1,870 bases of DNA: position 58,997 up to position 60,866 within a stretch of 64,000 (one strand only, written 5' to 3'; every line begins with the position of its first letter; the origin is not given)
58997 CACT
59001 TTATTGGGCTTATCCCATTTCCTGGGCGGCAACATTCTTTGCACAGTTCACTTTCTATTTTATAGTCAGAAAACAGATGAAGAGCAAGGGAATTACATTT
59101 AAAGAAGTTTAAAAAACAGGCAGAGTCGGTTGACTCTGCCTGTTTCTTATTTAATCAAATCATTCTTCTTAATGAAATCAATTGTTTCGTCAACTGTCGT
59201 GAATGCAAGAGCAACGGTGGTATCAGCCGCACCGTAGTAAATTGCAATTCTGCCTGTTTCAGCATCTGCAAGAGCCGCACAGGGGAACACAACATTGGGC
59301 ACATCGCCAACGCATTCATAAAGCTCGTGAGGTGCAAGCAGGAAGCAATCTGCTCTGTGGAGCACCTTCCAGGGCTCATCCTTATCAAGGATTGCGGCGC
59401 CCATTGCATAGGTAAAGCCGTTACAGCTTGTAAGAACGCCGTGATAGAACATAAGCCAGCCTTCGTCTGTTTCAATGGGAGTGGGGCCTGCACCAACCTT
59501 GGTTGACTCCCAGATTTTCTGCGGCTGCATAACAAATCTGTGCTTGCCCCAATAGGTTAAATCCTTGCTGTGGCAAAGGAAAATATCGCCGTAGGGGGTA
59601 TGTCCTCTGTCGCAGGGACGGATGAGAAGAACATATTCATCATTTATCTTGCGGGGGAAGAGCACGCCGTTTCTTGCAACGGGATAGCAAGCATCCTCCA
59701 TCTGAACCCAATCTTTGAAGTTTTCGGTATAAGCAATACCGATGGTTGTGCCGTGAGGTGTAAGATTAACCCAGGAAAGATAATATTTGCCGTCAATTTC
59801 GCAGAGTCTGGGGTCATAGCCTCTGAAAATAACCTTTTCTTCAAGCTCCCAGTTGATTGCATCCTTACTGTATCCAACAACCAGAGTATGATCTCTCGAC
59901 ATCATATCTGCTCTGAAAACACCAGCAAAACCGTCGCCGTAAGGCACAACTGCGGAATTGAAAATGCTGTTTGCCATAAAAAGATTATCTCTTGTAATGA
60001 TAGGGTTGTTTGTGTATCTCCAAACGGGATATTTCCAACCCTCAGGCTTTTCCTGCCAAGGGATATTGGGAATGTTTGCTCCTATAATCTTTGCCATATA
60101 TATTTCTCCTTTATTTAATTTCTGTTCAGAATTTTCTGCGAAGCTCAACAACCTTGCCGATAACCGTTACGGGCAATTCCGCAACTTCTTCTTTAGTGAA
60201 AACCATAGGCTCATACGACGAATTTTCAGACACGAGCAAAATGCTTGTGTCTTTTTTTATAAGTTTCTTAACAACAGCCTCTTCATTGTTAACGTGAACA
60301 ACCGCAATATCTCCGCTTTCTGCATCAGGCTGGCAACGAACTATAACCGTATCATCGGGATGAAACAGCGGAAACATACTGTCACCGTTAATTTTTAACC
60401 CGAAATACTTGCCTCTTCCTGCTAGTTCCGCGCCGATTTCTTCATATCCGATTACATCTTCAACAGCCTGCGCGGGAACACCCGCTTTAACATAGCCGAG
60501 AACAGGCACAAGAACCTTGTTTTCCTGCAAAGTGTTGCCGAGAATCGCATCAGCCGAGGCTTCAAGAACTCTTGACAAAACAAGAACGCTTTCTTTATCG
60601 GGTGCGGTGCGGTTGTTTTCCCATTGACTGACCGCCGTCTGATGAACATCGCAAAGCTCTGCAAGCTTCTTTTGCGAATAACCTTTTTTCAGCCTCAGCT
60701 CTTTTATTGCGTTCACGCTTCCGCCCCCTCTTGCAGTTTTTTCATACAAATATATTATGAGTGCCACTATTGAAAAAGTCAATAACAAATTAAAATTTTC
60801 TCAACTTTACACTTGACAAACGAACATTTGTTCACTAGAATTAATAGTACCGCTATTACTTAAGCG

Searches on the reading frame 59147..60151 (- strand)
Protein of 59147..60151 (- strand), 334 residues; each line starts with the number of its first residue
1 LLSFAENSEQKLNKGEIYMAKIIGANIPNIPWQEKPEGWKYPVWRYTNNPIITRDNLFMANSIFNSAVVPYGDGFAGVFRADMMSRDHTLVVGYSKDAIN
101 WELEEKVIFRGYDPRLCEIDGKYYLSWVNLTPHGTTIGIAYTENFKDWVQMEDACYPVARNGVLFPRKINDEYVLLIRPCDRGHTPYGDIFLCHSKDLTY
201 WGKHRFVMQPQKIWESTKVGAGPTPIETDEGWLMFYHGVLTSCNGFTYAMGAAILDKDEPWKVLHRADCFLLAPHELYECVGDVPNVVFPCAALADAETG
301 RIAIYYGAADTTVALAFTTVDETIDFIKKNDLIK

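Call 6: search_protein_families(library=pfam, proteins=[window:59147-60151:-], max_evalue=0.01)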
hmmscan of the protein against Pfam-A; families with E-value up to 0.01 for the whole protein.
window:59147-60151:- (334 aa): 1 family
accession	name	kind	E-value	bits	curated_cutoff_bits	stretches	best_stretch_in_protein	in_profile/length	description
PF04041.19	Glyco_hydro_130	-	1.5e-65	221.7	26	1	27-328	5-319/320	beta-1,4-mannooligosaccharide phosphorylase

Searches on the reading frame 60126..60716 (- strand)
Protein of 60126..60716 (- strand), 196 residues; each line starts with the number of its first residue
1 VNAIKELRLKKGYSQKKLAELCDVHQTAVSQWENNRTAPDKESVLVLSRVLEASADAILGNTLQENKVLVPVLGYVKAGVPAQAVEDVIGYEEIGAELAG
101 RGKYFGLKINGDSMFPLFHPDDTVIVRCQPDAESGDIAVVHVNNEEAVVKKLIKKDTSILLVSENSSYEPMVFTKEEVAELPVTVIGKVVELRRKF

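Call 6: search_protein_families(library=pfam, proteins=[window:60126-60716:-], max_evalue=0.01)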
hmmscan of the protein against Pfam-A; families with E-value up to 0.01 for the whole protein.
window:60126-60716:- (196 aa): 6 families
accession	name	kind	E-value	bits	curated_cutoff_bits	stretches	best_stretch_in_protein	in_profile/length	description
PF00717.28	Peptidase_S24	-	9.5e-26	90.2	23.3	1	71-190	1-116/116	Peptidase S24-like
PF01381.28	HTH_3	-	1.4e-14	54.2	23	1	4-56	1-53/55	Helix-turn-helix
PF13560.12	HTH_31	-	2.5e-07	31.3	27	1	5-56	7-59/64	Helix-turn-helix domain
PF12844.13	HTH_19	-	3e-05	24.3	30.2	1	3-57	3-57/64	Helix-turn-helix domain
PF13744.12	HTH_37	-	0.0043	17.3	27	1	1-36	20-55/80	Helix-turn-helix domain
PF15943.11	YdaS_toxin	-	0.0089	16.3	30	0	14-39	10-36/65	Bacterial toxin YdaS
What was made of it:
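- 60126..60716 (-): Gene for the XRE-HTH + Peptidase_S24 repressor (196 aa, GTG start; RBS GAGGGGG upstream). Pfam HTH_3 1.4e-14 and Peptidase_S24 9.5e-26 (call 6).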

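Call 13: find_related_loci(query=window:60126-60716:-, collection=genome_contigs, flank=6000)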
Query window:60126-60716:- (196 aa) in genome_contigs; peptide patterns used: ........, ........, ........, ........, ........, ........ (x = any residue, [..] = any of these).
120 stretches matched a pattern; 11 encode a relative of the query (tblastn E <= 1e-3); 11 distinct loci.
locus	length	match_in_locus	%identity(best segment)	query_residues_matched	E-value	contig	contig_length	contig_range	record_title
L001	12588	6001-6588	92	1-196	3e-121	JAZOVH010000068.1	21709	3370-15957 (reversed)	MAG: Acutalibacteraceae bacterium isolate T1900045527_YK20190221.MAGScoT_cleanbin_000017 SGB_7701_k141_1687987, whole ge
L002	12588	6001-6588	89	1-196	9e-119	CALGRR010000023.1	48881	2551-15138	MAG TPA_asm: uncultured Clostridia bacterium isolate SRR6425758_bin.124_CONCOCT_v1.1_MAG genome assembly, contig: ERZ176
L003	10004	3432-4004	45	4-196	4e-48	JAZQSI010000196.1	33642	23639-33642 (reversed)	MAG: Eubacteriales bacterium isolate T1900045209_TC20190205.MAGScoT_cleanbin_000010 SGB_5344_k141_2227411, whole genome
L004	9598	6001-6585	42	4-196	6e-43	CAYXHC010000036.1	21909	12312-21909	MAG TPA_asm: uncultured Lachnospiraceae bacterium isolate SRP315200_co2_519 genome assembly, contig: NODE_2039_length_21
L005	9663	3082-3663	36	4-196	1e-33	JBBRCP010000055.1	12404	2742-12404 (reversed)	MAG: Erysipelotrichales bacterium isolate Co_metawrap_2408 Cmw_2408_k141_27169129_length_12404_cov_7.0000, whole genome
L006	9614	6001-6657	31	4-196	5e-23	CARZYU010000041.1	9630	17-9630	MAG TPA_asm: uncultured Bacilli bacterium isolate MGBC142690 genome assembly, contig: MGBC142690.41, whole genome shotgu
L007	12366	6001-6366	40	70-196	8e-22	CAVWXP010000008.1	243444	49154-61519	MAG: uncultured Acidimicrobiia bacterium isolate MFD03804.bin.1.229 genome assembly, contig: contig_45426, whole genome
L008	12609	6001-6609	31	1-190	6e-22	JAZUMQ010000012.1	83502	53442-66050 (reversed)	MAG: Eubacteriales bacterium isolate T1900044892_TS20190358.MAGScoT_cleanbin_000011 SGB_3263_k141_781708, whole genome s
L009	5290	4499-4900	33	60-196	2e-13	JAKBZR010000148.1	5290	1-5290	MAG: bacterium isolate WY3.bin81 NODE_32250_length_5290_cov_1.853380, whole genome shotgun sequence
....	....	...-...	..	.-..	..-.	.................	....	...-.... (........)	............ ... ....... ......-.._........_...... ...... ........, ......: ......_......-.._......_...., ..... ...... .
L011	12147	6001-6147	41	4-52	1e-6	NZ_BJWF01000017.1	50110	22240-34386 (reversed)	Enterococcus villorum strain NBRC 100699 sequence017, whole genome shotgun sequence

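Call 17: search_protein_families(library=pfam, proteins=[L001:6566-8527:+, L001:8552-9502:+, L001:2190-2774:+, L001:1182-1979:-, L002:1259-2254:-, L002:2247-2729:-], max_evalue=0.001)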
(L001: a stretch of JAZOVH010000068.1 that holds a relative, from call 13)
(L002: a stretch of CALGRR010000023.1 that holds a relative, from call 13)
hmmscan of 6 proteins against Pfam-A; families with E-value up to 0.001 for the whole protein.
L001:6566-8527:+ (653 aa): 5 families
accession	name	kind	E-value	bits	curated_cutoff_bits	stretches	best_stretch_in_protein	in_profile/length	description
PF00009.33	GTP_EFTU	-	9e-51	172.6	26.5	1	21-238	5-185/188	Elongation factor Tu GTP binding domain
PF00679.30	EFG_C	-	3.8e-18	65.7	27.9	1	528-609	2-84/89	Elongation factor G C-terminus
PF03764.24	EFG_IV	-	6.9e-17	61.8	24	1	412-525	3-121/121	Elongation factor G, domain IV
PF01926.29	MMR_HSR1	-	2.9e-07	31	21.9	1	30-145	10-113/113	50S ribosome-binding GTPase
PF22042.2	EF-G_D2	-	3.8e-05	24.2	27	1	248-316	2-74/84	Elongation factor G domain 2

L001:8552-9502:+ (316 aa): 1 family
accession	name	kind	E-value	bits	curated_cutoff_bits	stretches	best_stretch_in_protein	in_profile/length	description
PF04041.19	Glyco_hydro_130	-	3.5e-66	223.8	26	1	9-310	5-319/320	beta-1,4-mannooligosaccharide phosphorylase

L001:2190-2774:+ (194 aa): 1 family
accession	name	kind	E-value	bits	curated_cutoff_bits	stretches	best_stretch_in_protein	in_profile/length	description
PF01694.28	Rhomboid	-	3e-20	73.3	22.6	1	58-193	1-140/143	Rhomboid domain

L001:1182-1979:- (265 aa): 1 family
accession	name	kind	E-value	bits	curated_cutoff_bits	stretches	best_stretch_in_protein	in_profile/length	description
PF02535.28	Zip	-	7.6e-28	98.1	35.1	2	122-259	177-321/323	ZIP Zinc transporter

L002:1259-2254:- (331 aa): 1 family
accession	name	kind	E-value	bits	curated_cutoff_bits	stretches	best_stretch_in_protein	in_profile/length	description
PF13786.12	DUF4179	-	9.2e-05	23.2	30.1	1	32-110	8-93/94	Domain of unknown function (DUF4179)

L002:2247-2729:- (160 aa): 7 families
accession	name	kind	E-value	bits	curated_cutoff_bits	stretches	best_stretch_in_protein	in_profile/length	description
PF08281.18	Sigma70_r4_2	-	2.6e-13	49.8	25.7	1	106-153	7-54/54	Sigma-70, region 4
PF04542.20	Sigma70_r2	-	2.6e-09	37.2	24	1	14-79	1-67/71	Sigma-70 region 2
PF04545.22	Sigma70_r4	-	1.6e-08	34.3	24.1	1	108-154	3-49/50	Sigma-70, region 4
PF07638.17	Sigma70_ECF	-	8.8e-07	29.4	21.1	1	105-158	131-184/185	ECF sigma factor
PF06056.18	Terminase_5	-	0.00012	22.4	20.3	1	122-150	10-38/58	Putative ATPase subunit of terminase (gpP-like)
PF06530.18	Phage_antitermQ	-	0.00037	20.9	26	1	107-158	60-111/118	Phage antitermination protein Q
PF13556.12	HTH_30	-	0.00043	20.4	27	1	121-159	8-46/59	PucR C-terminal helix-turn-helix domain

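Call 19: find_related_loci(query=window:60126-60716:-, collection=viral_contigs, flank=6000)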
Query window:60126-60716:- (196 aa) in viral_contigs; peptide patterns used: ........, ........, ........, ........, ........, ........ (x = any residue, [..] = any of these).
10 stretches matched a pattern; 2 encode a relative of the query (tblastn E <= 1e-3); 2 distinct loci.
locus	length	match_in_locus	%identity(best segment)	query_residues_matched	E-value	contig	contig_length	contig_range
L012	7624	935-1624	41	8-196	1e-50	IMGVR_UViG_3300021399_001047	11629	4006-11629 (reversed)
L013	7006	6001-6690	40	8-196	1e-49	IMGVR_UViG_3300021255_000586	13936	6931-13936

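Call 21: find_related_loci(query=window:60126-60716:-, collection=metagenome_contigs, flank=5000)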
Query window:60126-60716:- (196 aa) in metagenome_contigs; peptide patterns used: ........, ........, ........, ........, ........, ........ (x = any residue, [..] = any of these).
171 stretches matched a pattern; 19 encode a relative of the query (tblastn E <= 1e-3); 19 distinct loci.
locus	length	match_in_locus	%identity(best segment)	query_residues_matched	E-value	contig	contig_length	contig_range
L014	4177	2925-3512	90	1-196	2e-122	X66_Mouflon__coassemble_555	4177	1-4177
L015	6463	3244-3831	91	1-196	2e-120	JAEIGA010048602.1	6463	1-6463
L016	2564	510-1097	91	1-196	8e-126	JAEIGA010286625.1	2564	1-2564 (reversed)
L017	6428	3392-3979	86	1-196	4e-115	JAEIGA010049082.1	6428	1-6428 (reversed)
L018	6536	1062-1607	46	1-196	2e-51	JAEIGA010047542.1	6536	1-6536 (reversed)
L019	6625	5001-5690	41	8-196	6e-50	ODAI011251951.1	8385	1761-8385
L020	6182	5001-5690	41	8-196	3e-50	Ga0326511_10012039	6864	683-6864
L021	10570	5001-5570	41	8-196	5e-46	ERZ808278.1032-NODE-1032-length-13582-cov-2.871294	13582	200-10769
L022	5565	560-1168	38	4-196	1e-37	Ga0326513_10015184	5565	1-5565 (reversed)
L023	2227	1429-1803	50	70-196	1e-37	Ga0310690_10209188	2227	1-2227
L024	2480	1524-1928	49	62-195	4e-34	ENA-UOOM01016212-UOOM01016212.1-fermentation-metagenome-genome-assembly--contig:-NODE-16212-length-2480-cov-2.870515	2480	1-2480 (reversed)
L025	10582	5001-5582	35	4-196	2e-32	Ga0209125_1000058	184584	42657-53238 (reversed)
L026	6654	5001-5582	35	4-196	4e-31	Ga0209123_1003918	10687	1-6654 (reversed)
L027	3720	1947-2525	34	12-195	5e-26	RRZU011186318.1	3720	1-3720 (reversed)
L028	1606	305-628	43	70-176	4e-21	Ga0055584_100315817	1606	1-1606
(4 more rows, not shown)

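Call 34: search_protein_families(library=phrogs, proteins=[window:60126-60716:-], max_evalue=0.001)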
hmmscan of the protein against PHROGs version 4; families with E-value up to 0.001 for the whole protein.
window:60126-60716:- (196 aa): 18 families
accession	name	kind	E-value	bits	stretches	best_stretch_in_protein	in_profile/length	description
phrog_4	-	transcription regulation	3.7e-38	132.5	1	3-195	140-338/400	transcriptional repressor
phrog_6201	-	transcription regulation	2.7e-16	60.5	1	107-191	31-113/121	CI-like repressor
phrog_8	-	transcription regulation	4.8e-14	53.5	1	2-66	79-143/346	transcriptional regulator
phrog_3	-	transcription regulation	9.3e-12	46.4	1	1-62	90-149/430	transcriptional repressor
phrog_8558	-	unknown function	4.2e-10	40.9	1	104-195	20-110/114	-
phrog_811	-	DNA, RNA and nucleotide metabolism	7e-09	36.4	1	72-178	15-121/140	UmuD-like protein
phrog_2104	-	unknown function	1.2e-07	32.9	1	2-49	42-89/103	-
phrog_2439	-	transcription regulation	3.7e-07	30.3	1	3-56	11-64/367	transcriptional regulator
phrog_2967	-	transcription regulation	4.6e-07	30.6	1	4-63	15-74/225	transcriptional regulator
phrog_35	-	transcription regulation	6.2e-07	30.7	1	1-49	75-122/181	transcriptional repressor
phrog_2328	-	transcription regulation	1.3e-06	29.2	1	7-51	23-67/128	transcriptional repressor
phrog_1373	-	transcription regulation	1.6e-06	29.2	1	2-63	66-127/166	transcriptional regulator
phrog_4836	-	transcription regulation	7.1e-06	26.7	1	2-68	78-144/194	CII-like regulator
phrog_5823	-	transcription regulation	2.4e-05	24.7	1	4-66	11-74/404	transcriptional regulator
phrog_2339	-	DNA, RNA and nucleotide metabolism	2.5e-05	25.2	1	1-36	27-62/98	HTH DNA binding protein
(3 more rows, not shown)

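Call 91: search_protein_families(library=ncbifam, proteins=[window:60126-60716:-], max_evalue=0.01)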
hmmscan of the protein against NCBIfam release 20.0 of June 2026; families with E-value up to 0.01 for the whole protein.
window:60126-60716:- (196 aa): 17 families
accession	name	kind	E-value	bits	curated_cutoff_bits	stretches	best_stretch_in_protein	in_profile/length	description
TIGR00498.1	lexA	equivalog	1.5e-22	80.2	110.95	1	58-196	68-202/203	transcriptional repressor LexA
NF041951.1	phage_RstR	subfamily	2.6e-10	40.5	80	1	3-65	6-68/108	RstR family transcriptional repressor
NF007621.2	PRK10276.1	subfamily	4e-09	36.5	110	1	105-181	30-106/115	translesion error-prone DNA polymerase V autoproteolytic subunit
TIGR03830.1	CxxCG_CxxCG_HTH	subfamily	6.3e-08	32.5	61.8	1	3-52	69-117/127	type II TA system antitoxin MqsA family protein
NF007257.0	PRK09706.1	subfamily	1.7e-07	31.1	101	1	4-59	10-65/135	transcriptional repressor DicA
NF052239.1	antitox_spr1629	equivalog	1.2e-06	27.9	335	1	3-54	6-57/377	spr1629 family repressor/antitoxin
TIGR02754.1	sod_Ni_protease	equivalog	1.3e-05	25.6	63.25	1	108-161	2-61/90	nickel-type superoxide dismutase maturation protease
NF047948.1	male_kill_WMK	equivalog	1.9e-05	24.3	300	1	3-67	166-230/300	WO male-killing family protein Wmk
NF047542.1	telomere_Tap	equivalog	3.1e-05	22.9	600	1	5-61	23-79/695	telomere-associated protein Tap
NF007271.0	PRK09726.1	equivalog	0.00016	21.6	79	1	2-53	15-63/88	type II toxin-antitoxin system antitoxin HipB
TIGR03070.1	couple_hipB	subfamily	0.00021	21.2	71.65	1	2-51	5-54/58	type II toxin-antitoxin system Y4mF family antitoxin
NF007408.0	PRK09943.1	equivalog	0.00036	20.1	211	1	4-60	12-68/185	HTH-type transcriptional regulator PuuR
NF003162.0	PRK04140.1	equivalog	0.00041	19.5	263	1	2-53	129-180/317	transcriptional regulator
TIGR00270.2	TIGR00270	equivalog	0.0014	18.5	110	1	3-52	79-128/159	multiprotein bridging factor aMBF1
NF040522.1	VC1465_fam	subfamily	0.0033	17.5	70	1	4-51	1-47/111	VC1465 family Xer recombination activation factor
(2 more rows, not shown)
